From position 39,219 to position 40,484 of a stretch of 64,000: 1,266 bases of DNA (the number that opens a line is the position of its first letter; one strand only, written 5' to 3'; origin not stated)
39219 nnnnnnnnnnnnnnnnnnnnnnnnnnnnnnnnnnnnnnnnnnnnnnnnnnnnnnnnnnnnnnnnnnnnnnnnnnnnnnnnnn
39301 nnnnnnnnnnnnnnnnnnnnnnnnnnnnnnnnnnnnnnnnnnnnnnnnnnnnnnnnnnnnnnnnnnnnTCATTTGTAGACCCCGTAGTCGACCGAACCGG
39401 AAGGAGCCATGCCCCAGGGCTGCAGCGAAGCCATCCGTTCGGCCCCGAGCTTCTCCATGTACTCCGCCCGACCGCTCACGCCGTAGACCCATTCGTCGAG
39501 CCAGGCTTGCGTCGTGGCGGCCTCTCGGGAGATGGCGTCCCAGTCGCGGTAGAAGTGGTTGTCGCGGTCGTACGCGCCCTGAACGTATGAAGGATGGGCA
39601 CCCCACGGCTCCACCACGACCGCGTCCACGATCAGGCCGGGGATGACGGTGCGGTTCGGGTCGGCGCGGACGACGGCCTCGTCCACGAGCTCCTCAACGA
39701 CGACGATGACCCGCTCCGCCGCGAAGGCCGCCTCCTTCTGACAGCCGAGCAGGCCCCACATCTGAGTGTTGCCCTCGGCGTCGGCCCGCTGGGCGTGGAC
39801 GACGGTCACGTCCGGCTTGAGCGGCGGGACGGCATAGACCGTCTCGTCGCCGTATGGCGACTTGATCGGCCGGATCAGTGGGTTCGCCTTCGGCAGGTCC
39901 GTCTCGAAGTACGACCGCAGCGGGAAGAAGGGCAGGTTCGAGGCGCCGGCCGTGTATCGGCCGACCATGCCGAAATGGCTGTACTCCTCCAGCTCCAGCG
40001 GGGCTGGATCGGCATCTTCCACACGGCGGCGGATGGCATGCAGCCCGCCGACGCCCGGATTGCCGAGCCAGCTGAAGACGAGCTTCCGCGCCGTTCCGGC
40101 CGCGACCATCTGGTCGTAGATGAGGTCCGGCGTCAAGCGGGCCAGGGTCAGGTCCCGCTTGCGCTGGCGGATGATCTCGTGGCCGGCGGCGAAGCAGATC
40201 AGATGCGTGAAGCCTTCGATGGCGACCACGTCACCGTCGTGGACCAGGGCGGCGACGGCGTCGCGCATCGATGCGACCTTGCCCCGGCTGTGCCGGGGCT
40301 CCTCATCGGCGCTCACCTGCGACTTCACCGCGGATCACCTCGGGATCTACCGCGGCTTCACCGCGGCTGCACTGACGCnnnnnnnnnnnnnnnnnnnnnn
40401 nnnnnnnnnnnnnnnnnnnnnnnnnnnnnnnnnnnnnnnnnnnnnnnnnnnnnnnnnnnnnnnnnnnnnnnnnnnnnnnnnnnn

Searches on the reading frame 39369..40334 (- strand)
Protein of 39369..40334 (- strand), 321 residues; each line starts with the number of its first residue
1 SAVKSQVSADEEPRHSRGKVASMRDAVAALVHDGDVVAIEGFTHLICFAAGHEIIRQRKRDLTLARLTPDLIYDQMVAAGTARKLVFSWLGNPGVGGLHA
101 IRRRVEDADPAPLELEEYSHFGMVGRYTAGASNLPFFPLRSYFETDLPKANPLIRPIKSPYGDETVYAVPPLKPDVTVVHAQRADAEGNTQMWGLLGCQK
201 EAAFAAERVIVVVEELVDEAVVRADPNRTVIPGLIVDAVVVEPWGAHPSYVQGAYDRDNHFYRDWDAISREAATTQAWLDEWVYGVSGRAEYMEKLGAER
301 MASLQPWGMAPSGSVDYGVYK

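Call 21: search_protein_families(library=pfam, proteins=[window:39369-40334:-], max_evalue=0.00001)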
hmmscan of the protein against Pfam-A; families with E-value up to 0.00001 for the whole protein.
window:39369-40334:- (321 aa): 1 family
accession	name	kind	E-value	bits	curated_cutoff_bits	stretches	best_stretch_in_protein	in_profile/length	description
PF01144.29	CoA_trans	-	2.2e-18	66.9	23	1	21-241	2-216/217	Coenzyme A transferase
